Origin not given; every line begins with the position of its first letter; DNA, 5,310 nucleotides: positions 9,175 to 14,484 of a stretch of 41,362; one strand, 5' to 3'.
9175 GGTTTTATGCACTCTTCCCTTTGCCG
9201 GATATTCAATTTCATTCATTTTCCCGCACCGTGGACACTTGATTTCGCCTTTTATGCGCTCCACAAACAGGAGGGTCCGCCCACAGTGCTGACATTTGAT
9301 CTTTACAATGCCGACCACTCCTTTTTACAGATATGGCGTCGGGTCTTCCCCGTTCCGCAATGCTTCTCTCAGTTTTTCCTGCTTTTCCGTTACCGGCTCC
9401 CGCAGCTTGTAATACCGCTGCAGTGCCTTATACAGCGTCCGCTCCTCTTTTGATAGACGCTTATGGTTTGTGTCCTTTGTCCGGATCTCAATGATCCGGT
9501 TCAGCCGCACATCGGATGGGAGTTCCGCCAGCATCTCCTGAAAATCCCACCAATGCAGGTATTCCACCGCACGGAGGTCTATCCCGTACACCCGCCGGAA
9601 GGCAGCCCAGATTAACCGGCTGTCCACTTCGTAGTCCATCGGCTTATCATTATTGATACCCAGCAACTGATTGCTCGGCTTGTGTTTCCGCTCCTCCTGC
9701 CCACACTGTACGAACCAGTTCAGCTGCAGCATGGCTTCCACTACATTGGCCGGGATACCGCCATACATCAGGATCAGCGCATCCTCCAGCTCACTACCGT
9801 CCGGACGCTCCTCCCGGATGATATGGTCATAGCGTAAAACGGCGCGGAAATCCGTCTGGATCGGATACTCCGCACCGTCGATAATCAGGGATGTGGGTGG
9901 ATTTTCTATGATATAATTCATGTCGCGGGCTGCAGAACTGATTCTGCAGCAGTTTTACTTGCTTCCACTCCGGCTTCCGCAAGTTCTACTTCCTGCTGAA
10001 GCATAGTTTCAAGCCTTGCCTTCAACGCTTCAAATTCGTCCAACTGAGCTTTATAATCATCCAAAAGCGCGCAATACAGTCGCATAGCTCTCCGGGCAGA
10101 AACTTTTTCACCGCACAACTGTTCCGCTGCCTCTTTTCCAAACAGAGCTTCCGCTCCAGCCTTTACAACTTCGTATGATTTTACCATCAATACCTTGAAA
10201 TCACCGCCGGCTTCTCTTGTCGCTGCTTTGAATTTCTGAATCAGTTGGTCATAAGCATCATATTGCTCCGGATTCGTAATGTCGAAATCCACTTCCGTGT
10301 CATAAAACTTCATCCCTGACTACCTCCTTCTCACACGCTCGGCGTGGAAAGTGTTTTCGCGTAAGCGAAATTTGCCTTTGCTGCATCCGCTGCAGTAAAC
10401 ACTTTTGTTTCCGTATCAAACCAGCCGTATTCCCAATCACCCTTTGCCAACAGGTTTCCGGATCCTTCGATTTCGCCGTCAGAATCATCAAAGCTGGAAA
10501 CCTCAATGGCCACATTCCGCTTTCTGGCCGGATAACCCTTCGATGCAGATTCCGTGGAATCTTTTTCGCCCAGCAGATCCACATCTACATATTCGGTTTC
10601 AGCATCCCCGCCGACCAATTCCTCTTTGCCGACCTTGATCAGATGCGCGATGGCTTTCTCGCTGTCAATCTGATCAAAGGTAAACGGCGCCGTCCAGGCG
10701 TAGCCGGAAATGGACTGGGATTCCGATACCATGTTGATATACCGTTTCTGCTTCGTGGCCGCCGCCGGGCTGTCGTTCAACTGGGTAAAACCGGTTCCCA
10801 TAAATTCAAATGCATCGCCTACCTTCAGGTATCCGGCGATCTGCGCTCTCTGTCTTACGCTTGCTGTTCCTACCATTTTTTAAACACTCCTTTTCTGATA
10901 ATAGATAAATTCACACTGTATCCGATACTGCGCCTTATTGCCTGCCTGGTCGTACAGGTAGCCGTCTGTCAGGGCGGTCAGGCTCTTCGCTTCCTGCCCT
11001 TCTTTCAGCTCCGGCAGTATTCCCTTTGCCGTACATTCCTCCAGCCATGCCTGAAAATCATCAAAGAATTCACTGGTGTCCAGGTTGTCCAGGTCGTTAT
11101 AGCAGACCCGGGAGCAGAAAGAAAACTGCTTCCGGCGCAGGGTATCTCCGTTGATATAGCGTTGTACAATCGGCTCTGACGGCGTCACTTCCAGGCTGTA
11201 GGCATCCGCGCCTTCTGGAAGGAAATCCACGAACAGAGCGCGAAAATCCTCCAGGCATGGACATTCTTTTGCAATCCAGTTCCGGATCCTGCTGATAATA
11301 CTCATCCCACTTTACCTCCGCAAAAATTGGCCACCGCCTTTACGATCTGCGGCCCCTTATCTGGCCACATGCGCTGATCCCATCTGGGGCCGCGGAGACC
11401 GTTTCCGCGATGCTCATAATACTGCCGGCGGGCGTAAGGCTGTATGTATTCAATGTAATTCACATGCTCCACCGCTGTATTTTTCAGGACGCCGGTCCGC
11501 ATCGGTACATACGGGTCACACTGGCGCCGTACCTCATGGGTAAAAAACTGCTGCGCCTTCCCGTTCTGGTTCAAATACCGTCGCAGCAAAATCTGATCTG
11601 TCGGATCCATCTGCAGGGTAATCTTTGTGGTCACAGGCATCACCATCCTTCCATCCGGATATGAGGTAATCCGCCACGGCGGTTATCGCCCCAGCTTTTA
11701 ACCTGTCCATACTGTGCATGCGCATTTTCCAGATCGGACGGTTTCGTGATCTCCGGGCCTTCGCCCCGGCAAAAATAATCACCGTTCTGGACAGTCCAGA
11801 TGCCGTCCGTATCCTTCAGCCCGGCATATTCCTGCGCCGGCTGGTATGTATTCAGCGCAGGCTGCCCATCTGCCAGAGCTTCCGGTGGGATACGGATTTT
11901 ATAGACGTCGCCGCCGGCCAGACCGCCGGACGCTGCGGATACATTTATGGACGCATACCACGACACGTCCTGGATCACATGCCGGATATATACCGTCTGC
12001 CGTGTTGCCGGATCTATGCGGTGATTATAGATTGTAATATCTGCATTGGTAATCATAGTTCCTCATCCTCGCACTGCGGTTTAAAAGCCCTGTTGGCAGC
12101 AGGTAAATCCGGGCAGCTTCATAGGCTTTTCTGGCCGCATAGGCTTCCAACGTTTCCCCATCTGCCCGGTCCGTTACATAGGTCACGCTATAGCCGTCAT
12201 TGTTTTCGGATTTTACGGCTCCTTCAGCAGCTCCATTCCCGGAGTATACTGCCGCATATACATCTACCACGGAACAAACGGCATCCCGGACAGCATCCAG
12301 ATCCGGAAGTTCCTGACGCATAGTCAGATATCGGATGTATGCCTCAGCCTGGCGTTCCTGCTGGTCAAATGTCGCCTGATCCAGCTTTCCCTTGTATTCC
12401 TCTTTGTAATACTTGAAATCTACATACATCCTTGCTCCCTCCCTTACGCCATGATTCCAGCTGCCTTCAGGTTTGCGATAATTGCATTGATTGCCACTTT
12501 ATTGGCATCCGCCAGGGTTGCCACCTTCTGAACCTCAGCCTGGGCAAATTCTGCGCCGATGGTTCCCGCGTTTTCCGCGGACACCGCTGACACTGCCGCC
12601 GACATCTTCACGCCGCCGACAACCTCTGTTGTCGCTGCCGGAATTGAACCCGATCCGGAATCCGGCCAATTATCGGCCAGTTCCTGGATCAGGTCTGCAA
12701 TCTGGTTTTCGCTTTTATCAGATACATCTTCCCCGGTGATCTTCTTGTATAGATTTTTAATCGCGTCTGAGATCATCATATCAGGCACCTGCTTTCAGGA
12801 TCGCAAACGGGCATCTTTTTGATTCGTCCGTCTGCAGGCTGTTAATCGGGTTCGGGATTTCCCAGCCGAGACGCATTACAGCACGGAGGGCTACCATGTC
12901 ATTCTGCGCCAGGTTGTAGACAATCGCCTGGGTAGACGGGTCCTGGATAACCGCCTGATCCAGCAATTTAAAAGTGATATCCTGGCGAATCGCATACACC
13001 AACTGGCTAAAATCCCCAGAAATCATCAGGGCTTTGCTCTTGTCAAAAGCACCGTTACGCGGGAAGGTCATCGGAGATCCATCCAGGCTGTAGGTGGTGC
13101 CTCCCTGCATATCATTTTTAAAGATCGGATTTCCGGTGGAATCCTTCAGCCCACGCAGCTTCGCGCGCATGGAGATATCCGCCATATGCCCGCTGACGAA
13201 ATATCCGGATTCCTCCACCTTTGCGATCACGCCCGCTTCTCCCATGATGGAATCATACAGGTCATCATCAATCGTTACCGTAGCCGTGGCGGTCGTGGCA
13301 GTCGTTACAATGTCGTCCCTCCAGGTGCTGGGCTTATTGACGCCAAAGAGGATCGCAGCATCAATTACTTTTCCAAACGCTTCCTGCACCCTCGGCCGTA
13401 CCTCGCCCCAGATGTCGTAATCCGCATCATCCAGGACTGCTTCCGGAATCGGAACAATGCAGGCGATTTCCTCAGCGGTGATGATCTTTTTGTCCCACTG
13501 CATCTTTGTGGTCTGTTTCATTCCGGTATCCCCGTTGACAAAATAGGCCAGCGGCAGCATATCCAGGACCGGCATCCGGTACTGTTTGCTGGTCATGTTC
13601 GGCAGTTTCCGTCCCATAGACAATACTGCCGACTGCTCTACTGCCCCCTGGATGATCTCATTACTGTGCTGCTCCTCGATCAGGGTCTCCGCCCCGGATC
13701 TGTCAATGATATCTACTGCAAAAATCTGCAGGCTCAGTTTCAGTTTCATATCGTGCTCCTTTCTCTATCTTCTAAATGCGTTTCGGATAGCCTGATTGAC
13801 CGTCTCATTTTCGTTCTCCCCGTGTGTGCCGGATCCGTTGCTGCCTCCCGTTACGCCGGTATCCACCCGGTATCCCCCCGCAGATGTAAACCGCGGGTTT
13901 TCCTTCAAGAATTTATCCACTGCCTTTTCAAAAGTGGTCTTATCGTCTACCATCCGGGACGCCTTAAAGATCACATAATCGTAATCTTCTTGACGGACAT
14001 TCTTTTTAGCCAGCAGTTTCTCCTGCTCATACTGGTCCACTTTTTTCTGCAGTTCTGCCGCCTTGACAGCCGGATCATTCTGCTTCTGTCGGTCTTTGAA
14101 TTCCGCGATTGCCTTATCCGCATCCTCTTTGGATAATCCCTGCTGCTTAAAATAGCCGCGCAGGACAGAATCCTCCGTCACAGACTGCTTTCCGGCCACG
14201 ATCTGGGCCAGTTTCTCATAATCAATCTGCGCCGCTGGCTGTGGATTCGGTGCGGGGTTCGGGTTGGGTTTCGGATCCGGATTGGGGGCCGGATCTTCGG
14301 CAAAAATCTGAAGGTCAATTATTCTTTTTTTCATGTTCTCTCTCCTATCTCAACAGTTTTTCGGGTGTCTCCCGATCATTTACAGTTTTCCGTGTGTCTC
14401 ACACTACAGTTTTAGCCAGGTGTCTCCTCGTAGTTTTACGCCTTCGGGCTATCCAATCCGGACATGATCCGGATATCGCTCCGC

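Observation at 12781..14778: Phage-encoded Prp protease with two matching substrates: capsid and scaffold both begin ..LQIFA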

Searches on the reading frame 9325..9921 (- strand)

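Call 53: search_protein_families(library=phrogs, proteins=[window:9325-9921:-], max_evalue=0.001)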
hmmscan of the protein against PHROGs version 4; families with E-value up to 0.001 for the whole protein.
window:9325-9921:- (198 aa): 1 family
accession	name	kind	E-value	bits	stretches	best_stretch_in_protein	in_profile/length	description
phrog_706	-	unknown function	2.4e-42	145.9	1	1-185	1-194/201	-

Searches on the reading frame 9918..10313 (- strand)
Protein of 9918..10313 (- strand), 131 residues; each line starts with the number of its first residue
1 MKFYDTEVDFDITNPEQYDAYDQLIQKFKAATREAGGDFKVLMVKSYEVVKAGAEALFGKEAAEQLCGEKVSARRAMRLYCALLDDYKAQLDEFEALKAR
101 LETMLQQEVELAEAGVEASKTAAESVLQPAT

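Call 53: search_protein_families(library=phrogs, proteins=[window:9918-10313:-], max_evalue=0.001)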
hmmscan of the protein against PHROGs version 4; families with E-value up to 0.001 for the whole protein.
window:9918-10313:- (131 aa): 1 family
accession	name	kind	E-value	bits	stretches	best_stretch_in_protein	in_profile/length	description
phrog_4450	-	unknown function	1.1e-10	42.7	1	1-98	2-103/120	-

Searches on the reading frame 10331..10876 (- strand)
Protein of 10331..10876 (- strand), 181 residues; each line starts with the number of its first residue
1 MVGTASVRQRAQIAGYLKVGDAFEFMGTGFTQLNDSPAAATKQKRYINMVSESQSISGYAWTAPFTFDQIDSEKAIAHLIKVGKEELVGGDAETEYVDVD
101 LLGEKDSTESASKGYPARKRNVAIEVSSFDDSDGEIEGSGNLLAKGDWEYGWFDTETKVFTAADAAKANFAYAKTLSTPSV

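Call 53: search_protein_families(library=phrogs, proteins=[window:10331-10876:-], max_evalue=0.001)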
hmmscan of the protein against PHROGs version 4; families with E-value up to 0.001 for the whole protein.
window:10331-10876:- (181 aa): 1 family
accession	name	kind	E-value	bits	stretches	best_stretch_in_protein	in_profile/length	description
phrog_3099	-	unknown function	1.5e-48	166.1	1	5-167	5-170/171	-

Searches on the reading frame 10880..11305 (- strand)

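Call 53: search_protein_families(library=phrogs, proteins=[window:10880-11305:-], max_evalue=0.001)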
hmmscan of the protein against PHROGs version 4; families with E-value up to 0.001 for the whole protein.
window:10880-11305:- (141 aa): 2 families
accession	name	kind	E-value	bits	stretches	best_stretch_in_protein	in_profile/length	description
phrog_3266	-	connector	9.2e-41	140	1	1-138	1-141/142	tail completion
phrog_556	-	head and packaging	4.3e-13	50.6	1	5-135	166-294/295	minor head protein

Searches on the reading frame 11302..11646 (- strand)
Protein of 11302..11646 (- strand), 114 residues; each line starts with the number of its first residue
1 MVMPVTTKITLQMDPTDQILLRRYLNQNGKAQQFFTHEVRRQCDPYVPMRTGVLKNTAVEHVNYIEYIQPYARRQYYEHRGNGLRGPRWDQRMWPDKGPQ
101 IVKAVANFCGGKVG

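Call 53: search_protein_families(library=phrogs, proteins=[window:11302-11646:-], max_evalue=0.001)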
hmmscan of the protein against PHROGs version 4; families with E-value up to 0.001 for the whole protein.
window:11302-11646:- (114 aa): 1 family
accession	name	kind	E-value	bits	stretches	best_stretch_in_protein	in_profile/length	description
phrog_556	-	head and packaging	1.4e-34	121.1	1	3-112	41-160/295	minor head protein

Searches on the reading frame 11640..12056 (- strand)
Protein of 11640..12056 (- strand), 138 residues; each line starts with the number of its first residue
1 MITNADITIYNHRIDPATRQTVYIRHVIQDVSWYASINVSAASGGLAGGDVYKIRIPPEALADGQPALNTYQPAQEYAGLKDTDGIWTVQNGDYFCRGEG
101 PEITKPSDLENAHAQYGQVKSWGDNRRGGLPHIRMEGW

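Call 53: search_protein_families(library=phrogs, proteins=[window:11640-12056:-], max_evalue=0.001)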
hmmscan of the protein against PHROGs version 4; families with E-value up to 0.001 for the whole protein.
window:11640-12056:- (138 aa): 1 family
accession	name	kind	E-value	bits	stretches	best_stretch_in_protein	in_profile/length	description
phrog_3366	-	unknown function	3.3e-31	109.4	1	1-137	1-136/137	-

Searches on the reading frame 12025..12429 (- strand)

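Call 54: search_protein_families(library=phrogs, proteins=[window:12025-12429:-], max_evalue=0.001)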
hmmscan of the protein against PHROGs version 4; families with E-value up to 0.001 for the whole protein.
window:12025-12429:- (134 aa): 1 family
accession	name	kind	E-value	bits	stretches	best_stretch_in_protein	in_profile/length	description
phrog_541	-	connector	8.4e-21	75.3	1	1-119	2-125/129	head-tail adaptor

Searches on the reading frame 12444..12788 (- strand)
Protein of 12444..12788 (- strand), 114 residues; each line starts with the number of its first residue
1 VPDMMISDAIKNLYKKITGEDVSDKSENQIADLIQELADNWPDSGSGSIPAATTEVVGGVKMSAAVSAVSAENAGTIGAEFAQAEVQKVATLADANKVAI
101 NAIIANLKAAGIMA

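Call 3: search_protein_families(library=pfam, proteins=[window:12444-12788:-], max_evalue=0.01)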
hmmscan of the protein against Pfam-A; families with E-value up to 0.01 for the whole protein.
window:12444-12788:- (114 aa): 0 families

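Call 4: search_protein_families(library=phrogs, proteins=[window:12444-12788:-], max_evalue=0.001)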
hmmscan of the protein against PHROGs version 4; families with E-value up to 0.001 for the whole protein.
window:12444-12788:- (114 aa): 3 families
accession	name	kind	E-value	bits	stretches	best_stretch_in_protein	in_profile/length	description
phrog_4366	-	head and packaging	2.2e-08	35.3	1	34-114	9-91/91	head fiber protein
phrog_20838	-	head and packaging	2.5e-05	25.6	0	8-74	6-68/88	head fiber protein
phrog_6994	-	head and packaging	8e-05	23.9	1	66-114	19-67/67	head fiber protein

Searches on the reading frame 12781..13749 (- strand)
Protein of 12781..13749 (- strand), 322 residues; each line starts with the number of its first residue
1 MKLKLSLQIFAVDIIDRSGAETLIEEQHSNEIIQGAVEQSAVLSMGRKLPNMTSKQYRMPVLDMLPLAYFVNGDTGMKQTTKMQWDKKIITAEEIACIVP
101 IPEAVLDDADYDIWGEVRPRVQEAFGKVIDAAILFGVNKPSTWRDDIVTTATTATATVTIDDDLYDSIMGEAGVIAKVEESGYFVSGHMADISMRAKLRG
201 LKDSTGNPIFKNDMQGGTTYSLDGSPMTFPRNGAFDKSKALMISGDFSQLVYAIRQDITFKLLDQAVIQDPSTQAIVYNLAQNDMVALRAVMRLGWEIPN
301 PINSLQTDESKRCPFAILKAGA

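Call 3: search_protein_families(library=pfam, proteins=[window:12781-13749:-], max_evalue=0.01)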
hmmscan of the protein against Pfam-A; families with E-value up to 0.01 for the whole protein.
window:12781-13749:- (322 aa): 1 family
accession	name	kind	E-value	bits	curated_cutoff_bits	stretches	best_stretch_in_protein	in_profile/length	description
PF05065.19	Phage_capsid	-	6e-36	124.7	24.2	1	23-298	4-269/280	Phage capsid family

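Call 4: search_protein_families(library=phrogs, proteins=[window:12781-13749:-], max_evalue=0.001)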
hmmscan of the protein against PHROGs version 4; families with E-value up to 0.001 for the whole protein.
window:12781-13749:- (322 aa): 2 families
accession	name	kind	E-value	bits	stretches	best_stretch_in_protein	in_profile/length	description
phrog_10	-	head and packaging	3e-57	196.1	1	15-301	360-627/752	major head protein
phrog_617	-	head and packaging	1.3e-06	28.6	1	16-269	343-590/626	major head protein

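Call 42: find_encoding_contigs(protein=window:12781-13749:-, flank=10000, max_places=6)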
Protein window:12781-13749:- (322 aa): 4 contigs read that carry it; 3 places shown.
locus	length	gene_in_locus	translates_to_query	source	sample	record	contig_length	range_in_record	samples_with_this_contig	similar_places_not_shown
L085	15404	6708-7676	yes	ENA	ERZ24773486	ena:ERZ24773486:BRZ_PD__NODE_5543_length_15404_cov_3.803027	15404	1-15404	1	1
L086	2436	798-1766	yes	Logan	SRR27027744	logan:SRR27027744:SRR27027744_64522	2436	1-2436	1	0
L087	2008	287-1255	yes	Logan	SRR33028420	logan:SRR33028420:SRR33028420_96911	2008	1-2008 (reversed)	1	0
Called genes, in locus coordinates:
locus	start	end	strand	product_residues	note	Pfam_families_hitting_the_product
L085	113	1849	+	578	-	PF04466:Terminase_3, PF17288:Terminase_3C (weak)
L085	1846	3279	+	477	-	PF05133:SPP1_portal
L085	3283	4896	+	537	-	PF06152:Phage_min_cap2, PF15542:Ntox50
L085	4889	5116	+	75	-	-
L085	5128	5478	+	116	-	PF09639:YjcQ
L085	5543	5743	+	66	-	-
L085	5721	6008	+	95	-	PF04327:Peptidase_Prp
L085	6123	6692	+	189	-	-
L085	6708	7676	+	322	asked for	PF05065:Phage_capsid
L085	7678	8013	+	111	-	-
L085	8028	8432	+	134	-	-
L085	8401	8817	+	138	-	PF20536:DUF6751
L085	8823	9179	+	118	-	PF11114:Minor_capsid_2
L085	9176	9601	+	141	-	-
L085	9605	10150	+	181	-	-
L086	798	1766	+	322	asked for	PF05065:Phage_capsid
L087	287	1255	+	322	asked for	PF05065:Phage_capsid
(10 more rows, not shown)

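Call 43: find_related_loci(query=window:12781-13749:-, collection=genome_contigs, flank=6000)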
Query window:12781-13749:- (322 aa) in genome_contigs; peptide patterns used: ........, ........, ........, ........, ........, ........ (x = any residue, [..] = any of these).
131 stretches matched a pattern; 113 encode a relative of the query (tblastn E <= 1e-3); the best 80 are kept; 80 distinct loci.
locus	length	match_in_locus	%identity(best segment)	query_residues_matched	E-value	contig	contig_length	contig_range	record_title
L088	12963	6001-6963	77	4-321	3e-168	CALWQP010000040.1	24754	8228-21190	MAG: uncultured Mediterraneibacter sp. isolate BRZ_LR__bin10 genome assembly, contig: BRZ_LR__NODE_1748_length_24754_cov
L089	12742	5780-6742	76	4-321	5e-168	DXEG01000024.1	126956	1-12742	MAG TPA_asm: Candidatus Blautia faecipullorum isolate ChiSxjej6B18-2004 ChiSxjej6B18M5__C68697_L126956_SAMN08009924, who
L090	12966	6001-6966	76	4-322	2e-167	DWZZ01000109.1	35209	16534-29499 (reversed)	MAG TPA_asm: Candidatus Mediterraneibacter merdigallinarum isolate ChiW16-1363 ChiW16__C66301_L35209_SAMN06858640, whole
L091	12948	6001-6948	76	6-319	3e-167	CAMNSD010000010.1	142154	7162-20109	MAG: uncultured Lachnospiraceae bacterium isolate SRR19792995_bin.57_metawrap_v1.3_MAG genome assembly, contig: ERZ12290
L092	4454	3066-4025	76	2-320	9e-172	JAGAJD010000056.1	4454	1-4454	MAG: Lachnospira sp. isolate RGIG8490 Water_deer_Cecum-1__c70127, whole genome shotgun sequence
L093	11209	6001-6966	76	4-322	5e-167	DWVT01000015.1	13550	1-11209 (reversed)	MAG TPA_asm: Candidatus Mediterraneibacter excrementigallinarum isolate CHK143-6153 CHK143__C14246_L13550_SAMEA104467420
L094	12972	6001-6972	76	1-321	8e-167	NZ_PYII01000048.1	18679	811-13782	Enterocloster lavalensis strain KCTC 15153 scaffold_47, whole genome shotgun sequence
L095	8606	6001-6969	76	2-321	5e-166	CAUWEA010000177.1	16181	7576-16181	MAG: uncultured Faecalimonas sp. isolate SRS17165165__bin22 genome assembly, contig: SRS17165165_NODE_1284_length_16181_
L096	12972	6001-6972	74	2-322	2e-165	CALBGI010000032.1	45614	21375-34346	MAG TPA_asm: uncultured Blautia sp. isolate ERR318676_bin.45_CONCOCT_v1.1_MAG genome assembly, contig: ERZ1764583.889, w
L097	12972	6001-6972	75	1-321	2e-165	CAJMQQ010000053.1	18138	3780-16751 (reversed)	TPA_asm: uncultured bacterium isolate ERR2013609-bin.13 genome assembly, contig: NODE_2498_length_18138_cov_4.197534, wh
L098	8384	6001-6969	74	2-321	1e-165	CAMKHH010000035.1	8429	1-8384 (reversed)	MAG: uncultured Eubacterium sp. isolate SRR12377477_bin.2_metawrap_v1.3_MAG genome assembly, contig: SRR12377477_1583, w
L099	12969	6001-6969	74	2-321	1e-164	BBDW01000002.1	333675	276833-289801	[Ruminococcus] faecis JCM 15917 DNA, contig: JCM15917.contig00002, whole genome shotgun sequence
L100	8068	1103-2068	75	4-322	3e-164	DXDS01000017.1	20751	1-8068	MAG TPA_asm: Candidatus Blautia avistercoris isolate 5548 CHK77__C36985_L20751_SAMEA104467286, whole genome shotgun sequ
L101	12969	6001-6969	75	1-322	4e-164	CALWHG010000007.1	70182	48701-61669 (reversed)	MAG: uncultured Lachnospiraceae bacterium isolate BRZ_EC__bin61 genome assembly, contig: BRZ_EC__NODE_777_length_70182_c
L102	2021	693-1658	75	4-322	1e-176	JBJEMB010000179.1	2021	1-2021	MAG: Lachnospiraceae bacterium isolate PUUB16_bin.044 NODE_38342_length_2021_cov_66.130214, whole genome shotgun sequenc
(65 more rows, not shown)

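Call 59: search_protein_families(library=ncbifam, proteins=[window:12781-13749:-], max_evalue=0.01)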
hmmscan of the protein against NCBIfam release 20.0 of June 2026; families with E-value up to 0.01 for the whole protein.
window:12781-13749:- (322 aa): 1 family
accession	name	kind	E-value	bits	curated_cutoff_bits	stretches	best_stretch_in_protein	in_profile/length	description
TIGR01554.3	major_cap_HK97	equivalog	2.4e-33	115.8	27.5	1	22-297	114-373/385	phage major capsid protein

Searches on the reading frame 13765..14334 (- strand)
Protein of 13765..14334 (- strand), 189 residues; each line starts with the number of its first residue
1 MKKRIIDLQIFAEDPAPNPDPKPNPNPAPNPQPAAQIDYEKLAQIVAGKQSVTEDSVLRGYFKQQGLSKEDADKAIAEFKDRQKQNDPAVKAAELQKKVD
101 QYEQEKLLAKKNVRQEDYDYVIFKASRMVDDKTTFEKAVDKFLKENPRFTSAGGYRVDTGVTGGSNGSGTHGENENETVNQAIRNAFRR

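Call 3: search_protein_families(library=pfam, proteins=[window:13765-14334:-], max_evalue=0.01)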
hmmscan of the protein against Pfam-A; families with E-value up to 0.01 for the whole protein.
window:13765-14334:- (189 aa): 0 families

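Call 4: search_protein_families(library=phrogs, proteins=[window:13765-14334:-], max_evalue=0.001)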
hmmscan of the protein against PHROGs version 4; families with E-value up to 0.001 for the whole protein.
window:13765-14334:- (189 aa): 1 family
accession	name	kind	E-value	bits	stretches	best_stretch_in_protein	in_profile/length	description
phrog_2303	-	head and packaging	3.6e-31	109.7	1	3-189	3-218/219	head scaffolding protein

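Call 59: search_protein_families(library=ncbifam, proteins=[window:13765-14334:-], max_evalue=0.01)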
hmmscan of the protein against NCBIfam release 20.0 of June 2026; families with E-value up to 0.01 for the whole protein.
window:13765-14334:- (189 aa): 2 families
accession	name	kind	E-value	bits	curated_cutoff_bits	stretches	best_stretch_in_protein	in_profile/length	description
NF033845.1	MSCRAMM_ClfB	exception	0.0031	15.5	999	1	14-40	559-585/871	MSCRAMM family adhesin clumping factor ClfB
NF037973.1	metallo_SslE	exception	0.0093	13.3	3000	1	14-40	51-77/1519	lipoprotein metalloprotease SslE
